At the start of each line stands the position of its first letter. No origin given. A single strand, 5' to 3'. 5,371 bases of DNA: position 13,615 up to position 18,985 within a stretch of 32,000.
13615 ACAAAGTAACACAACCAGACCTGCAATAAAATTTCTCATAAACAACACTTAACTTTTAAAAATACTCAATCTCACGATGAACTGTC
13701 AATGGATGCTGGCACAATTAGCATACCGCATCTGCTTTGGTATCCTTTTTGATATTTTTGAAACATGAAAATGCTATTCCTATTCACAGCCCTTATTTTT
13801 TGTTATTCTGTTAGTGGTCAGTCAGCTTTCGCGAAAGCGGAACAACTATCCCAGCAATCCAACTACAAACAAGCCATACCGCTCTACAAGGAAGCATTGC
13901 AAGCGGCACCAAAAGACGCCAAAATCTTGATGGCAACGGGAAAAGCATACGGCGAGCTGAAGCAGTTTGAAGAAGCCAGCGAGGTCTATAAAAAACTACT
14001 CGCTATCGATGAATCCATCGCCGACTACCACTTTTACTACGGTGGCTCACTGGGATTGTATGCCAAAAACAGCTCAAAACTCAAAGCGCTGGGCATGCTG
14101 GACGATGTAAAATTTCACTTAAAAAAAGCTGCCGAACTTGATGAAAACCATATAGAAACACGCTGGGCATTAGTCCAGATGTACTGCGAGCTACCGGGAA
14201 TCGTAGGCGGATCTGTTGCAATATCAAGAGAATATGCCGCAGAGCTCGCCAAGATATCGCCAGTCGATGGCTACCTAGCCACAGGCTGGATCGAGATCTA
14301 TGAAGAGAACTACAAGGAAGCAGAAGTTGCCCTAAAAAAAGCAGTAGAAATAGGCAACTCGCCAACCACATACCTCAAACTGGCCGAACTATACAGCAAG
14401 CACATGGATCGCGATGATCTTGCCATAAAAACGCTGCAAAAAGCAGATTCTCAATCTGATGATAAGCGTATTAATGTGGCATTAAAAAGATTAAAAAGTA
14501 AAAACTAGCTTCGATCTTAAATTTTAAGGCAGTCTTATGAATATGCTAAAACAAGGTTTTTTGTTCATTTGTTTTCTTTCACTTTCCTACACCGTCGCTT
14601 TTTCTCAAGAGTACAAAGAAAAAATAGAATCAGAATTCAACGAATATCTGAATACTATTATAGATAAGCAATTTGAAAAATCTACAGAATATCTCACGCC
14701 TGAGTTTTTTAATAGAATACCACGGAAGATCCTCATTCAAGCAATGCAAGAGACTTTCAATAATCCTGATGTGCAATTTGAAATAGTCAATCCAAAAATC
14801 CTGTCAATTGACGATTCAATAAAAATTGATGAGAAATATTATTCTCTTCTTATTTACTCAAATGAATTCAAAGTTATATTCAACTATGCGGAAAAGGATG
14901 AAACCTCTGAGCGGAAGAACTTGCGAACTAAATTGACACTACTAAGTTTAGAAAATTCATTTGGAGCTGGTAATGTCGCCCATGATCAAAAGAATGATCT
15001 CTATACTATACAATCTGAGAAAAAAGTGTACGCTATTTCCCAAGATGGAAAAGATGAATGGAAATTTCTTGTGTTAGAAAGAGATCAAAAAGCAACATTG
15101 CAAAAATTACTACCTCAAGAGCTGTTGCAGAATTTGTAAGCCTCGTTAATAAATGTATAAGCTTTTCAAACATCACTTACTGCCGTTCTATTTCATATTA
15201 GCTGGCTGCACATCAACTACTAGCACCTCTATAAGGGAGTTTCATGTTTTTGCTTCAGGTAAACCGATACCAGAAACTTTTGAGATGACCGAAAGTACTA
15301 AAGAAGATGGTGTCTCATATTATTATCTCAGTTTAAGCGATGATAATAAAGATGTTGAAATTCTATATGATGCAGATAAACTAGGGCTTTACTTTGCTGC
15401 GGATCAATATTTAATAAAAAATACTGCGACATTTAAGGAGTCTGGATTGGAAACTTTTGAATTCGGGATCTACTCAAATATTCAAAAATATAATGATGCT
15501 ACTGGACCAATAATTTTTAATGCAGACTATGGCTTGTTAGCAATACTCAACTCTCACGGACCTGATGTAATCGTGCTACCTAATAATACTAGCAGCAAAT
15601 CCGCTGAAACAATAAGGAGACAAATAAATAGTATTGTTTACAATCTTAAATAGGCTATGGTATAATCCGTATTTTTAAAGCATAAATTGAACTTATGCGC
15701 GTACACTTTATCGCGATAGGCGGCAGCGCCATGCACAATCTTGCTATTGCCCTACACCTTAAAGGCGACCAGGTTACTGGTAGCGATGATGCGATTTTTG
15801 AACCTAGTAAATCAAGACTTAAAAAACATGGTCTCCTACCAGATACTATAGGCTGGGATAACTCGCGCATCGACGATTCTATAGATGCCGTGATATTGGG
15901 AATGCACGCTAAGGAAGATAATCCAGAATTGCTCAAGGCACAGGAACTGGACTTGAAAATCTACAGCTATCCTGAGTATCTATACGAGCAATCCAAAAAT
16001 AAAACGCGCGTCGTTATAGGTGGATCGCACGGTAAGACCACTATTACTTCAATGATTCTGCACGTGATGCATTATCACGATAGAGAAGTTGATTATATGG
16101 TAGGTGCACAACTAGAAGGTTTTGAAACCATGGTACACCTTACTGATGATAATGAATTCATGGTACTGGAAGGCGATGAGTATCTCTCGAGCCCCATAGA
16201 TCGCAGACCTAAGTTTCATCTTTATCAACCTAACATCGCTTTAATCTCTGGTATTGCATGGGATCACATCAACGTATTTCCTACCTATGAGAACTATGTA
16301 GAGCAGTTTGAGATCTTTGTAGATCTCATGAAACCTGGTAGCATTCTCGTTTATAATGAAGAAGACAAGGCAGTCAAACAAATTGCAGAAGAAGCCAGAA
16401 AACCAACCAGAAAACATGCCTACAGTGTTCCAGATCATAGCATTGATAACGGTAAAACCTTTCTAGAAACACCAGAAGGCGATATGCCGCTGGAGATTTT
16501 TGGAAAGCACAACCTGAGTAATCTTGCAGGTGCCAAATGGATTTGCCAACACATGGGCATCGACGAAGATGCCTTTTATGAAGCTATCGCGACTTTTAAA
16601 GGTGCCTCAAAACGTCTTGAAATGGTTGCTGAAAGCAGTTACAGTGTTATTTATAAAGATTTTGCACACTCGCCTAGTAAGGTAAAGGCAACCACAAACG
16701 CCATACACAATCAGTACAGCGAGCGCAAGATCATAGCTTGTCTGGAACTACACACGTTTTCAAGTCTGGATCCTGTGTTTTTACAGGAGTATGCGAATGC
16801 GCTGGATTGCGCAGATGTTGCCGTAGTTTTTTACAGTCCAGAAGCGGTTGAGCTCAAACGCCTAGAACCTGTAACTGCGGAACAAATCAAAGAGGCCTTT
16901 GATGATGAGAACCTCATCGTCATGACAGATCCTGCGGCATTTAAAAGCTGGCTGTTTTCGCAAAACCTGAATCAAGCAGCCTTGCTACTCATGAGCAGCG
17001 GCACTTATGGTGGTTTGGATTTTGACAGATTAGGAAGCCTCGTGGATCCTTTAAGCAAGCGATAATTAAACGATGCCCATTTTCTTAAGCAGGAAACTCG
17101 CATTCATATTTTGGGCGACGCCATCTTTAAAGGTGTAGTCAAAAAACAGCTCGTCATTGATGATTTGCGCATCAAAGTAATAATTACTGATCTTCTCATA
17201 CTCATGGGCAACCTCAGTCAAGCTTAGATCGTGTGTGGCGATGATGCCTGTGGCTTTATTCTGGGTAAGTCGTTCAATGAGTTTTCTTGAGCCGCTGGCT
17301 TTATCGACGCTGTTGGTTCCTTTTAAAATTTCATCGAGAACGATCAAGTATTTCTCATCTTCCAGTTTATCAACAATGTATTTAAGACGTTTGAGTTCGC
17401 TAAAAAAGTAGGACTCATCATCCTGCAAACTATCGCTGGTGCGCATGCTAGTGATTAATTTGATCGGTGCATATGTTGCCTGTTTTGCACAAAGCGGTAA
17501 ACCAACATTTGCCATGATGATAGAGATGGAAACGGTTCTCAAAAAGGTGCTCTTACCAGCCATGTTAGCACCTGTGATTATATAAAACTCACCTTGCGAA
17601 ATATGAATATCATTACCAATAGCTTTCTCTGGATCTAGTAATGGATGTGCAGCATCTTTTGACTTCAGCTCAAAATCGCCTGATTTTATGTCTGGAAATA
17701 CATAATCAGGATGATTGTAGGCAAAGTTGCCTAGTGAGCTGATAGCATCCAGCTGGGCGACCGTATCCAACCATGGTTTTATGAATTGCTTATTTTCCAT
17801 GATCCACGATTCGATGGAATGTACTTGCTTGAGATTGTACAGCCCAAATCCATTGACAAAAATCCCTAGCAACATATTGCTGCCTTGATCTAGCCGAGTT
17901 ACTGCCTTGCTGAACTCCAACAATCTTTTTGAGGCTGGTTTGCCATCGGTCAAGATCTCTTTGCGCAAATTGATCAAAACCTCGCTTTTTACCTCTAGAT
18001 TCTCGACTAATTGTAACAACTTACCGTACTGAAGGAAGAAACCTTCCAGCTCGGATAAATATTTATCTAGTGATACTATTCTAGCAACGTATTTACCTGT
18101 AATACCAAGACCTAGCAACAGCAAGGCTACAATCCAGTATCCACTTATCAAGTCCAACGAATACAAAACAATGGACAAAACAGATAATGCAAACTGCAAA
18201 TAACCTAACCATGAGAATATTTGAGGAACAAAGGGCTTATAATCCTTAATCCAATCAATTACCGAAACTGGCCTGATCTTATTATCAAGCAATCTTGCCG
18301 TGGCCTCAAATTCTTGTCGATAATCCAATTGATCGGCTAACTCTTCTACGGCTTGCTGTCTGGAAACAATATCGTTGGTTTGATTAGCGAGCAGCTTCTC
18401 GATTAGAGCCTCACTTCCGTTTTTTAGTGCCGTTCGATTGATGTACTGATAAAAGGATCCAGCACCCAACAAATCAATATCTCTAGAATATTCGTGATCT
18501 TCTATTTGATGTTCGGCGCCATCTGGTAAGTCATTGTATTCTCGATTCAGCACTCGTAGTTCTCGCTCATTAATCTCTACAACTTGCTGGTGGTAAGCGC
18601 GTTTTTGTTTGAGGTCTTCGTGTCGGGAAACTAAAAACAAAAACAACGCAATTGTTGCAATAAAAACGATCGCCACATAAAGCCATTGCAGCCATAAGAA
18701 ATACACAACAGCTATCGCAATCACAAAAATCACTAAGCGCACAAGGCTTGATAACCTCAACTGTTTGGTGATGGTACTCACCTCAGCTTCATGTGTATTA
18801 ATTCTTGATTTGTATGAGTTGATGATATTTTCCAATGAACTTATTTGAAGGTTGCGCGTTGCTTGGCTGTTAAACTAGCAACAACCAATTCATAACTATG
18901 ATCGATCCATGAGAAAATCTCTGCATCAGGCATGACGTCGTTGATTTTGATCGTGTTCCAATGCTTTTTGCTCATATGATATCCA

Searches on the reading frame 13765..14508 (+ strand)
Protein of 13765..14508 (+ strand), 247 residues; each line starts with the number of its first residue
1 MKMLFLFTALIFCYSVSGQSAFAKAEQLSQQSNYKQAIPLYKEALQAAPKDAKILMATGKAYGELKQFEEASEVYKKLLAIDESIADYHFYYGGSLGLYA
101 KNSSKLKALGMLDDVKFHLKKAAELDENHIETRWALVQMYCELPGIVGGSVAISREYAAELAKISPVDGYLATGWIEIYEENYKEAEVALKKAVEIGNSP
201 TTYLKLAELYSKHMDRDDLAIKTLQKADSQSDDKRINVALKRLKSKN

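Call 18: search_protein_families(library=pfam, proteins=[window:13765-14508:+])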
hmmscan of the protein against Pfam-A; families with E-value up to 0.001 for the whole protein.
window:13765-14508:+ (247 aa): 16 families
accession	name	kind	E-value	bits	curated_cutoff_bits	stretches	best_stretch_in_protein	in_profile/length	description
PF14559.12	TPR_19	-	9e-15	55.2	25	1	30-83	3-56/68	Tetratricopeptide repeat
PF07719.23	TPR_2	-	1.4e-12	47.1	27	1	52-83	1-32/34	Tetratricopeptide repeat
PF13428.12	TPR_14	-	1.7e-12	47.1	23.5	0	23-59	6-42/44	Tetratricopeptide repeat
PF13181.12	TPR_8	-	1.7e-12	46.8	25.7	1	53-83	2-32/34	Tetratricopeptide repeat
PF13414.12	TPR_11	-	6.3e-11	42.2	26.8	2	59-91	1-33/42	TPR repeat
PF00515.34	TPR_1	-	2e-10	40.5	27.8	0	25-51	8-34/34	Tetratricopeptide repeat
PF13424.12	TPR_12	-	9.3e-10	39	30.1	1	24-83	9-76/77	Tetratricopeptide repeat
PF13432.12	TPR_16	-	7e-07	30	32.7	1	23-82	2-61/65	Tetratricopeptide repeat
PF13176.12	TPR_7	-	1.1e-06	28.7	27.9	0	28-51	9-32/36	Tetratricopeptide repeat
PF13431.12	TPR_17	-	1.1e-05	25.7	24.4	0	40-71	1-32/34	Tetratricopeptide repeat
PF12895.13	ANAPC3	-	0.00027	21.6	27.2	1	19-77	24-81/82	Anaphase-promoting complex, cyclosome, subunit 3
PF13174.12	TPR_6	-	0.00036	21.5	26.3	0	203-226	3-25/33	Tetratricopeptide repeat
PF16266.10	DUF4919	-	0.00045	20.6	29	0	23-86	63-126/186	Domain of unknown function (DUF4919)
PF24575.1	TPR_Slam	-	0.00049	20.9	35.2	0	21-73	50-102/104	Surface lipoprotein assembly modifier, N-terminal TPR repeats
PF23914.1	TPR_CcmH_CycH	-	0.00062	20.1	42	0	21-80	89-149/158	Cytochrome c-type biogenesis protein H TPR domain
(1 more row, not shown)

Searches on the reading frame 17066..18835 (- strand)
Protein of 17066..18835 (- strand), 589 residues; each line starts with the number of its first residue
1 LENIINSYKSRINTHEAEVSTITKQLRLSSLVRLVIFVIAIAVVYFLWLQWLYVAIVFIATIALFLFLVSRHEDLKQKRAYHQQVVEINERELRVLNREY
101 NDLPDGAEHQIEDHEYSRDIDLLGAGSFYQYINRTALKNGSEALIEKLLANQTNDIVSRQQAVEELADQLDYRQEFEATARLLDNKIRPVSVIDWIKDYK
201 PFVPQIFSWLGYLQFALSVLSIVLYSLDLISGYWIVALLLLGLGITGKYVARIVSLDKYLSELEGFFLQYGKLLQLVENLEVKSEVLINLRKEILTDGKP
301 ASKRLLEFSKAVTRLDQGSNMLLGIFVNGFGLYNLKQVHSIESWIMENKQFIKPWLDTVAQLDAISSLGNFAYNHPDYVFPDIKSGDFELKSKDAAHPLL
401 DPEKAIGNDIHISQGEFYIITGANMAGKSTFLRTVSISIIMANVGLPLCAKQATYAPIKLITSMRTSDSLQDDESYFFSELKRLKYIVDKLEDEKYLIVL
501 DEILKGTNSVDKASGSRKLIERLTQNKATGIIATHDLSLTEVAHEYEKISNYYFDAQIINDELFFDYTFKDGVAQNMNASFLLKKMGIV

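Call 60: search_protein_families(library=pfam, proteins=[window:17066-18835:-], max_evalue=0.00001)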
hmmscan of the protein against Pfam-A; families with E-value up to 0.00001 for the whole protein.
window:17066-18835:- (589 aa): 1 family
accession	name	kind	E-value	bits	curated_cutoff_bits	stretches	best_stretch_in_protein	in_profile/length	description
PF00488.27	MutS_V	-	3.8e-30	105.7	30.2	1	419-576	2-160/188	MutS domain V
